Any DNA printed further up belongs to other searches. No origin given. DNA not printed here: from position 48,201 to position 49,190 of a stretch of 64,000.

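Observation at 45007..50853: Translationally coupled ABC-ATPase / PIN-like / RNA ligase / HEPN-DUF499 four-gene operon: candidate RNA-targeting and RNA-repair conflict system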

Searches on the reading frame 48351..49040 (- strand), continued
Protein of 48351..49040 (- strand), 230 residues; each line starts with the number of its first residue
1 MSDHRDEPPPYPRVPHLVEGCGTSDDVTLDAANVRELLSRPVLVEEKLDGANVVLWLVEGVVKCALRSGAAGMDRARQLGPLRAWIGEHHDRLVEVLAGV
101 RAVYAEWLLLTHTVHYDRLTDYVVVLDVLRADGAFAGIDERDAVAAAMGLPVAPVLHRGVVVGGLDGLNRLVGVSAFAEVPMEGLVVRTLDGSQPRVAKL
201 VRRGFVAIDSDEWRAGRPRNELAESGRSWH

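Call 23: find_related_loci(query=A1, collection=genome_contigs, flank=10000)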
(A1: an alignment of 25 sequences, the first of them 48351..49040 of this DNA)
Query A1 (230 aa) in genome_contigs; peptide patterns used: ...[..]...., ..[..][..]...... (x = any residue, [..] = any of these).
600 stretches matched a pattern (row limit reached: there are more); 564 encode a relative of the query (tblastn E <= 1e-3); the best 80 are kept; 80 distinct loci.
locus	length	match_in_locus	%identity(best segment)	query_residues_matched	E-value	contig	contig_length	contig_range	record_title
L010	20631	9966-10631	54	8-230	3e-67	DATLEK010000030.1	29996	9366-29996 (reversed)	MAG TPA_asm: Acidimicrobiales bacterium isolate SMAG_U14374 k141_3836264, whole genome shotgun sequence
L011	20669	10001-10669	48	8-230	1e-56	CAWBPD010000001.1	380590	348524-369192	MAG: Candidatus Dormibacteraeota bacterium isolate MFD09603.bin.2.48 genome assembly, contig: contig_1031, whole genome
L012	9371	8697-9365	51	8-229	8e-56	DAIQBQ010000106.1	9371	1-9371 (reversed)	MAG TPA_asm: Actinomycetota bacterium isolate CTOTU39051 NODE_882_length_9371_cov_4.025869, whole genome shotgun sequenc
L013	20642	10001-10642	44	8-224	1e-52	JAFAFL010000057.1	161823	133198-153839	MAG: Proteobacteria bacterium isolate OH_SBlB_171 k127_606500, whole genome shotgun sequence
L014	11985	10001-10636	47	8-224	4e-50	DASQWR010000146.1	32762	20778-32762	MAG TPA_asm: Pseudonocardiaceae bacterium isolate SMAG_U11018 k141_283224, whole genome shotgun sequence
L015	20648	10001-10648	45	8-223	2e-50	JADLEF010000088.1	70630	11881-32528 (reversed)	MAG: Acidimicrobiales bacterium isolate SJ307 c_000000269245, whole genome shotgun sequence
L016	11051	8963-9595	47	8-223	1e-49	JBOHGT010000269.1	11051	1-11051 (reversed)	MAG: Pseudonocardiaceae bacterium isolate SC-S_metawrap_bin.115 k127_7269088, whole genome shotgun sequence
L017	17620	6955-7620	46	7-226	3e-44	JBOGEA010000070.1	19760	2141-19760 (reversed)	MAG: Egibacteraceae bacterium isolate SE1492_metabat2.bin.13 NODE_235_length_19760_cov_2.835277, whole genome shotgun se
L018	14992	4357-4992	45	8-223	2e-42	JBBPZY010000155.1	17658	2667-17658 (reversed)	MAG: Mycobacteriales bacterium isolate bin.88 bin.88_S4Ck141_614522_length_17658_cov_20.0000, whole genome shotgun seque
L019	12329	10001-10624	42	9-213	1e-36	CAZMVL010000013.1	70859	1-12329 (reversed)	MAG TPA_asm: uncultured Paraperlucidibaca sp. isolate SRP344714_co2_368 genome assembly, contig: NODE_825_length_70859_c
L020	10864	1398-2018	43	11-213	8e-35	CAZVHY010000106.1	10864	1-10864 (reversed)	MAG TPA_asm: uncultured Solibacteraceae bacterium isolate SRP344714_co1_184 genome assembly, contig: NODE_10994_length_1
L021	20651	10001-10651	38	9-223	2e-32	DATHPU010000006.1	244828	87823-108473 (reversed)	MAG TPA_asm: Solirubrobacteraceae bacterium isolate SMAG_U12720 k141_4809879, whole genome shotgun sequence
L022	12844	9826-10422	38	11-208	3e-31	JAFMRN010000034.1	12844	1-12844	MAG: Solirubrobacterales bacterium isolate Bacteria.bin_34 NODE_905_length_12844_cov_1.040163, whole genome shotgun sequ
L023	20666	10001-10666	36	11-227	7e-28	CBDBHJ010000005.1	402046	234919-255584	MAG: Vicinamibacterales bacterium isolate db78679f-f154-44b7-a74e-8fa7166f3ec5 genome assembly, contig: contig_5, whole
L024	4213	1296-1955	37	3-217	2e-27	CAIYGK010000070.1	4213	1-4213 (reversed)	MAG: uncultured beta proteobacterium isolate MJ-time_bin-3150 genome assembly, contig: bin-3150:070/759, whole genome sh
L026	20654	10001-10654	36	11-225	1e-26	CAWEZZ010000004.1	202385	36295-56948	MAG: uncultured Solirubrobacterales bacterium isolate MFD00991.bin.2.121 genome assembly, contig: contig_59539, whole ge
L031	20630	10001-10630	35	11-215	5e-26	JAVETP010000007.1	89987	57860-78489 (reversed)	MAG: Pseudomonas sp. isolate BF1_99 scaffold_413_c1_biofilm_2017, whole genome shotgun sequence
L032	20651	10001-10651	35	2-213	6e-26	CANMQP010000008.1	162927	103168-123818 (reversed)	uncultured Kiloniellaceae bacterium isolate 2-526A_2.fasta genome assembly, contig: NODE_17, whole genome shotgun sequen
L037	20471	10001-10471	42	58-220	2e-25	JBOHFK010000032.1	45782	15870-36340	MAG: Pseudonocardiaceae bacterium isolate SE1530_metabat2.bin.11 NODE_98_length_45782_cov_3.632132, whole genome shotgun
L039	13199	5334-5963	33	11-215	7e-25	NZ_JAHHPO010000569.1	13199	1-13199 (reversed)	Endozoicomonas sp. ONNA2 NODE_3338_length_13199_cov_12.4177, whole genome shotgun sequence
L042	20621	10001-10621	37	11-213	3e-24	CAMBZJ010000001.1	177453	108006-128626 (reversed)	MAG: Klebsiella pneumoniae isolate LH-02apr19-159 genome assembly, contig: LH-02apr19-C23, whole genome shotgun sequence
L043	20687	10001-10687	32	1-214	3e-24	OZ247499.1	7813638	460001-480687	MAG: Pirellulaceae bacterium isolate 828c6eb6-e98b-456e-8040-4ab2280a49ec genome assembly, chromosome: 1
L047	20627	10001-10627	34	11-214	1e-23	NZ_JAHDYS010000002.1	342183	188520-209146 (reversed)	Pelotalea chapellei strain DSM 13688 NODE_2_length_342183_cov_229.924079, whole genome shotgun sequence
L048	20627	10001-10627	33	11-214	2e-23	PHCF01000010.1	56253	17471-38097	MAG: Betaproteobacteria bacterium HGW-Betaproteobacteria-6 bjp_ig2103_scaffold_592, whole genome shotgun sequence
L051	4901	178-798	35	11-213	1e-23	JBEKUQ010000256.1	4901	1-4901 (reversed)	MAG: Verrucomicrobiota bacterium isolate SPRUCE 585 SPRUCE_585_256, whole genome shotgun sequence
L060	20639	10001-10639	35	11-214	5e-23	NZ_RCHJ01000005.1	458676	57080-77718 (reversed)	Piscinibacter defluvii strain SH-1 contig005, whole genome shotgun sequence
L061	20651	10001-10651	29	2-213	8e-23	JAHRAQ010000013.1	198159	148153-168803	MAG: Nitrospirales bacterium isolate MEX2-MAG7 k127_477586_5712, whole genome shotgun sequence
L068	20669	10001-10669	33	11-228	1e-22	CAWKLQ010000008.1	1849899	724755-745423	MAG: uncultured beta proteobacterium isolate MFD04651.bin.1.130 genome assembly, contig: contig_4973, whole genome shotg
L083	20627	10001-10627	34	11-214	5e-22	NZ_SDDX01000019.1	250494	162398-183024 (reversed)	Lelliottia nimipressuralis strain CCUG 25894 CCUG25894T_0000019, whole genome shotgun sequence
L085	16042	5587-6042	39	11-159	6e-22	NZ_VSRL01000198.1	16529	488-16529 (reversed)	Lentzea indica strain PSKA42 NODE_198_length_16529_cov_33.604200, whole genome shotgun sequence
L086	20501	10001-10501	37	11-175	7e-22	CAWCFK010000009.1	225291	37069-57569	MAG: uncultured Actinomycetota bacterium isolate MFD09368.bin.2.7 genome assembly, contig: contig_18183, whole genome sh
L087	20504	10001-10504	38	11-176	7e-22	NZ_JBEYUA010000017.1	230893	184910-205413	Spirillospora sp. NPDC047279 NPDC047279_128_A9.ctg-0017, whole genome shotgun sequence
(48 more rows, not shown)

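Call 29: search_protein_families(library=padloc, proteins=[L083:8153-9457:+, L083:9441-9977:+, L083:9980-10672:+, L042:7244-10663:+], max_evalue=0.001)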
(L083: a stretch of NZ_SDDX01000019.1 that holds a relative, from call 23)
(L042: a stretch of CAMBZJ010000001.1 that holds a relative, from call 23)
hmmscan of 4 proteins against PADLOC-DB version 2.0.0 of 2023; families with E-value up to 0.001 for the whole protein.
L083:8153-9457:+ (435 aa): 118 families (the best 25 are shown)
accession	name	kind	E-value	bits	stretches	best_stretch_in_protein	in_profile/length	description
PDLC04148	HEC-03B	-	4.8e-89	297.5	2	188-423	207-452/458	-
PDLC04707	PDC-M55A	-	1e-64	217.1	1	5-423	6-417/421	-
PDLC03878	NsnB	-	2.2e-62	209.8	1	1-406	1-333/345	-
PDLC02979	AriA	-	5.9e-29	100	2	266-354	290-372/373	-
PDLC02980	AriA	-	1.2e-21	76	2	249-354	220-302/304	-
PDLC04178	HEC-01A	-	4.5e-19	66.8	2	3-142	10-135/399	-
PDLC04177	HEC-01A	-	3.4e-18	63.8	2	301-378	288-363/393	-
PDLC04175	HEC-01A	-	4.3e-17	60.2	2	310-359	269-316/363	-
PDLC04391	PDC-M07A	-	7.8e-17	59.4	1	1-360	1-354/412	-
PDLC04179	HEC-01A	-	9.6e-16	55.9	2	296-357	346-407/459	-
PDLC02335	AbiLi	-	4.1e-15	53.6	1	4-408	52-280/326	AbiLi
PDLC04392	PDC-M07A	-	7e-15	53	2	1-94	1-88/432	-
PDLC04393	PDC-M07A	-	8.4e-15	52.7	1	1-354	1-352/435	-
PDLC04135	mad3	-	4.7e-14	50.7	1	2-358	2-330/374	mads_3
PDLC04389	PDC-M07A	-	2.9e-13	47.6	1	3-50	7-53/443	-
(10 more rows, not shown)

L083:9441-9977:+ (179 aa): 1 family
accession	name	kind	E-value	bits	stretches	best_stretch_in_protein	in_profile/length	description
PDLC04147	HEC-03A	-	2.6e-08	32.1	1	4-171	3-154/159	-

L083:9980-10672:+ (231 aa): 0 families

L042:7244-10663:+ (1140 aa): 26 families (the best 25 are shown)
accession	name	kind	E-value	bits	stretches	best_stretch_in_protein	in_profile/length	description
PDLC04148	HEC-03B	-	2.9e-63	212.5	1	671-888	228-446/458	-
PDLC03878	NsnB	-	4.2e-40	136.6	1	681-876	136-333/345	-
PDLC04707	PDC-M55A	-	1.8e-35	120.7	1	679-892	208-416/421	-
PDLC02979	AriA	-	2.5e-12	45.3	1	748-823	289-372/373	-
PDLC02980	AriA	-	4e-09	34.9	1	742-823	221-302/304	-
PDLC04033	PD-T4-4_A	-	5.3e-07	27.2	1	771-832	318-378/460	-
PDLC04177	HEC-01A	-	2.1e-06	25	1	769-829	287-345/393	-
PDLC04214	HEC-02A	-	2.7e-06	24.9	1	757-835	214-292/338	-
PDLC04176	HEC-01A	-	3.2e-06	24.7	1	771-829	270-326/371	-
PDLC00096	GajA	-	3.3e-06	24.1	1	782-824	292-337/630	AAA ATPase domain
PDLC04183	HEC-01A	-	1.2e-05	22.6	1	752-829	278-353/402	-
PDLC00099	GajA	-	2.5e-05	21.4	1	784-823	304-343/626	AAA ATPase domain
PDLC00091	GajA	-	2.5e-05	21.3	1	783-821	301-339/627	AAA ATPase domain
PDLC04664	PDC-M47A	-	2.9e-05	21.2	1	772-832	315-374/461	-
PDLC00064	GajA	-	9.2e-05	19.6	1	782-823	131-172/464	AAA ATPase domain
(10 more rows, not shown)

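Call 30: search_protein_families(library=pfam, proteins=[L083:8153-9457:+, L083:9441-9977:+, L083:9980-10672:+, L042:7244-10663:+, L083:6759-7445:+, L083:11295-11849:+, L083:12150-13199:+, L083:13252-16389:+], max_evalue=0.001)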
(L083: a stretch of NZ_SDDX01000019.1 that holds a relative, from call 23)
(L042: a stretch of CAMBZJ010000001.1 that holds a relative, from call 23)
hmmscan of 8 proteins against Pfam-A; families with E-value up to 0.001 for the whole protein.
L083:8153-9457:+ (435 aa): 7 families
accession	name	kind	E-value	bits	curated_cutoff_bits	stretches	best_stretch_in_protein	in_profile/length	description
PF13175.12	AAA_15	-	1.5e-26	94.4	32.1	2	266-354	291-373/374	AAA ATPase domain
PF13304.12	AAA_21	-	1.9e-22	81.2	27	2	249-354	220-302/304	AAA domain, putative AbiEii toxin, Type IV TA system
PF12476.13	DUF3696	-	5.4e-14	52.6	22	1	367-415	1-52/52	Protein of unknown function (DUF3696)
PF02463.25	SMC_N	-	6.1e-07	29.5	40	0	4-42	4-44/220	RecF/RecN/SMC N terminal domain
PF13476.12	AAA_23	-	0.00014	23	27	1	5-45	2-42/201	AAA domain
PF13555.12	AAA_29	-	0.00032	20.8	27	1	6-44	5-46/61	P-loop containing region of AAA domain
PF11398.14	DUF2813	-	0.00045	20.1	21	0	313-371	287-341/372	Protein of unknown function (DUF2813)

L083:9441-9977:+ (179 aa): 0 families

L083:9980-10672:+ (231 aa): 1 family
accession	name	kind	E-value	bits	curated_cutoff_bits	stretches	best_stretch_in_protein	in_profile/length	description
PF09414.15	RNA_ligase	-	5.2e-34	118.3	27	1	39-202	1-170/171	RNA ligase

L042:7244-10663:+ (1140 aa): 4 families
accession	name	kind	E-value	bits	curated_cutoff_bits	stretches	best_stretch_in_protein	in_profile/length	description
PF09414.15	RNA_ligase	-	4.9e-31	108.6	27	1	952-1113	2-170/171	RNA ligase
PF13175.12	AAA_15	-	4.8e-10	40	32.1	1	752-823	294-373/374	AAA ATPase domain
PF13304.12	AAA_21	-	2.2e-09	38.2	27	1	736-823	220-302/304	AAA domain, putative AbiEii toxin, Type IV TA system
PF12476.13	DUF3696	-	1e-08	35.7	22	1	838-884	3-51/52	Protein of unknown function (DUF3696)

L083:6759-7445:+ (229 aa): 2 families
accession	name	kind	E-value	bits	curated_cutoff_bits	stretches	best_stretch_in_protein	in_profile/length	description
PF11726.14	YagK_YfjJ_C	-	3.7e-43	147.8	25.8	1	47-227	1-170/170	YagK/YfjJ C-terminal domain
PF23343.2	REP_ORF2-G2P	-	0.00042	21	27.8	1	104-145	33-61/99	Replication-associated protein ORF2/G2P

L083:11295-11849:+ (185 aa): 3 families
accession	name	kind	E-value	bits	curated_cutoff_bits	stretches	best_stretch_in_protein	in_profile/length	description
PF13276.12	HTH_21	-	4e-15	56.2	28.1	1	46-100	4-60/60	HTH-like domain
PF00665.32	rve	-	2.2e-09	37.9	32.6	1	114-176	2-65/102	Integrase core domain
PF13565.12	HTH_32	-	0.0007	20.5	33.7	1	36-86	20-72/73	Homeodomain-like domain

L083:12150-13199:+ (350 aa): 1 family
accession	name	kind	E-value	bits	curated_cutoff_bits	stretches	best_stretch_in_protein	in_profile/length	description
PF00145.23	DNA_methylase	-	2.9e-58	198.3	22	1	5-338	2-323/324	C-5 cytosine-specific DNA methylase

L083:13252-16389:+ (1046 aa): 6 families
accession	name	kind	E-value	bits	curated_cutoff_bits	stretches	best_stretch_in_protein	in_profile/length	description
PF00271.37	Helicase_C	-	3.2e-19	69.6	23.5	1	520-624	14-110/110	Helicase conserved C-terminal domain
PF00176.29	SNF2-rel_dom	-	5.3e-14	52.4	24.9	1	138-321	16-184/290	SNF2-related domain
PF04851.21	ResIII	-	2.9e-07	31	22.5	1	137-301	21-163/164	Type III restriction enzyme, res subunit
PF13307.12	Helicase_C_2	-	2.8e-06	27.9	25.3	1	522-625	10-115/170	Helicase C-terminal domain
PF00270.35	DEAD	-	4.6e-05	23.7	26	1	140-302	15-162/167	DEAD/DEAH box helicase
PF13872.12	AAA_34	-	0.00054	19.4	27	0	137-272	58-194/306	P-loop containing NTP hydrolase pore-1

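Call 41: search_solved_structures(query=A1, max_evalue=1, show_alignments=2)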
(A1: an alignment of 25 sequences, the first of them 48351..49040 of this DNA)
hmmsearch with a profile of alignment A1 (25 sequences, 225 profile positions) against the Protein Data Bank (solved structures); distinct sequences matched with E-value up to 1: 7.
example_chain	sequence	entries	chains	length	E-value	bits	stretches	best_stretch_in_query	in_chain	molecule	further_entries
7drm_A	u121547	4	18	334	0.093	15.7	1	23-70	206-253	ATP-grasp domain-containing protein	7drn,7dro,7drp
1s68_A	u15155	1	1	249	0.2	14.6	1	36-79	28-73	RNA Ligase 2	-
2vug_A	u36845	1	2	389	0.21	14.5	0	35-65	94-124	PAB1020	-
3qwu_A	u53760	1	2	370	0.23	14.4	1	31-196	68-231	DNA ligase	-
2hvq_A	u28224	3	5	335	0.26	14.2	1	36-159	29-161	Hypothetical 37.6 kDa protein in Gp24-hoc intergenic region | T4 RNA ligase 2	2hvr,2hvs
8uce_A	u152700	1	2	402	0.29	14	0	25-65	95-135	ATP dependent DNA ligase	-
8ucf_A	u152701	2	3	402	0.54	13.2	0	25-65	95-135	ATP dependent DNA ligase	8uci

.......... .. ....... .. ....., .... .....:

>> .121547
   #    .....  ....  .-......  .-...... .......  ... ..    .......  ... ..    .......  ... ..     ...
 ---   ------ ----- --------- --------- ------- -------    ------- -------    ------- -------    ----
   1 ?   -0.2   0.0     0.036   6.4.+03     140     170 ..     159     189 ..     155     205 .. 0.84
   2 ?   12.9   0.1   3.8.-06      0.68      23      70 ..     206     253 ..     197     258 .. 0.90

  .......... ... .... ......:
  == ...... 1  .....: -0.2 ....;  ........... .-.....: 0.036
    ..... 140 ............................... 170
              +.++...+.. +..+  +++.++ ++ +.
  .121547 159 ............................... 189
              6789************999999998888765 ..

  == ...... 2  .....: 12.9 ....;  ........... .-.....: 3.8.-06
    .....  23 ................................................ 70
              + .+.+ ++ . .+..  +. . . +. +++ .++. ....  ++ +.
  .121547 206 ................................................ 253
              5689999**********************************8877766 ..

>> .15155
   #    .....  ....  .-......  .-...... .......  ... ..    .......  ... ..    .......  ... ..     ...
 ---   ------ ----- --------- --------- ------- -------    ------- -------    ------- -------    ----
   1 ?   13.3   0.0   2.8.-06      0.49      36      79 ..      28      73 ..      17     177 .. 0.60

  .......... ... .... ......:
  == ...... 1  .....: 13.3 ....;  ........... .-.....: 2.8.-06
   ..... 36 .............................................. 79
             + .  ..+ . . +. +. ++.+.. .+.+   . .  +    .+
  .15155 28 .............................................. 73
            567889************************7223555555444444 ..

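Call 52: predict_structure(alignment_id=A1)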
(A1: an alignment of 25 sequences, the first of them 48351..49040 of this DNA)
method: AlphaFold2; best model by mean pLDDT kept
length: 230 residues; sequences in the alignment: 25
mean_pLDDT: 89.1   pTM: 0.88
mean pLDDT of the five models: 89.1, 87.4, 85.8, 85.3, 84.6
residues with pLDDT >= 90: 158; 70-90: 59; 50-70: 6; < 50: 7
segments of 3 or more residues with pLDDT < 50: 1-3, 226-228
pLDDT, mean of each block of 10 residues (from residue 1): 69 91 82 96 96 94 85 79 94 96 94 86 96 96 97 97 95 94 96 94 82 78 62
secondary structure, 60 per line:
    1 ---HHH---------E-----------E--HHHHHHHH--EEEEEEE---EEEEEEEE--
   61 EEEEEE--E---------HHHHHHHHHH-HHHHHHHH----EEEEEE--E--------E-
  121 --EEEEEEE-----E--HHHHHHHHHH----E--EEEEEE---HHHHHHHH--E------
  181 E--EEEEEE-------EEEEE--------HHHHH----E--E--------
elements in order: H31-38 E41-47 E51-58 E61-66 H79-88 H90-97 E102-107 E123-129 H138-147 E155-160 H164-171 E184-189 E197-201 H210-214

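Call 54: fold_search(model_id=the predicted structure, library=pdb)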
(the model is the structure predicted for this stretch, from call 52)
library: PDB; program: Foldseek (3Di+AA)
matches with E <= 10: 259; with E <= 0.001: 34
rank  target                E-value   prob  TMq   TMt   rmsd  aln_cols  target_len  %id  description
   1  6vt3                  2.5e-07  1.00  0.50  0.35   5.1       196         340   15  Naegleria gruberi RNA ligase K326A mutant apo (released 2020-04-08)
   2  6vt9                  2.5e-07  1.00  0.53  0.38   9.0       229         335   15  Naegleria gruberi RNA ligase E227A mutant with ATP and Mn (released 2020-04-08)
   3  6vt4                  2.6e-07  1.00  0.57  0.41   8.5       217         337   17  Naegleria gruberi RNA ligase R149A mutant apo (released 2020-04-08)
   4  5cot                  2.8e-07  1.00  0.57  0.40   8.6       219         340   17  Structure and mechanism of a eukaryal nick-sealing RNA ligase (released 2015-10-28)
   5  6vt1_A                5.1e-07  1.00  0.56  0.40   9.2       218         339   16  Naegleria gruberi RNA ligase D172A mutant apo (released 2020-04-08)
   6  6vt5                  5.4e-07  1.00  0.51  0.36   9.1       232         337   15  Naegleria gruberi RNA ligase R4a K121A mutant apo (released 2020-04-08)
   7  5cou                  6.0e-07  1.00  0.55  0.39   4.7       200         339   16  Structure and mechanism of a eukaryal nick-sealing RNA ligase K170M+ATP (released 2015-10-28)
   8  6vt0                  6.0e-07  1.00  0.52  0.37   8.9       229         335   15  Naegleria gruberi RNA ligase K170A mutant apo (released 2020-04-08)
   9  6vte                  9.1e-07  1.00  0.50  0.36   9.6       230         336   15  Naegleria gruberi RNA Ligase K170M mutant with AMP and Mn (released 2020-04-08)
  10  6vt8                  2.3e-06  1.00  0.55  0.39   9.2       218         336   16  Naegleria gruberi RNA ligase E312A mutant with AMP and Mn (released 2020-04-08)
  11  6vtf_A                2.5e-06  1.00  0.49  0.35   6.0       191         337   17  Naegleria gruberi RNA ligase with PPi (released 2020-04-08)
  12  6vtd                  2.8e-06  1.00  0.52  0.37   9.2       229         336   16  Naegleria gruberi RNA ligase R149A mutant with ATP and Mn (released 2020-04-08)
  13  6vtg_A                4.8e-06  1.00  0.48  0.34   9.7       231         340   14  Naegleria gruberi RNA ligase E227A mutant apo (released 2020-04-08)
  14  2hvr_A                5.7e-06  1.00  0.49  0.37  12.3       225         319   17  Structure of T4 RNA Ligase 2 with Nicked 5'-Adenylated nucleic acid duplex containing a 3'-deoxyribonucleotide at the  (released 2006-10-17)
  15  8ucg_A                7.7e-06  1.00  0.48  0.31   6.2       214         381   15  Thermophilic RNA Ligase from Palaeococcus pacificus K92A (released 2024-02-21)
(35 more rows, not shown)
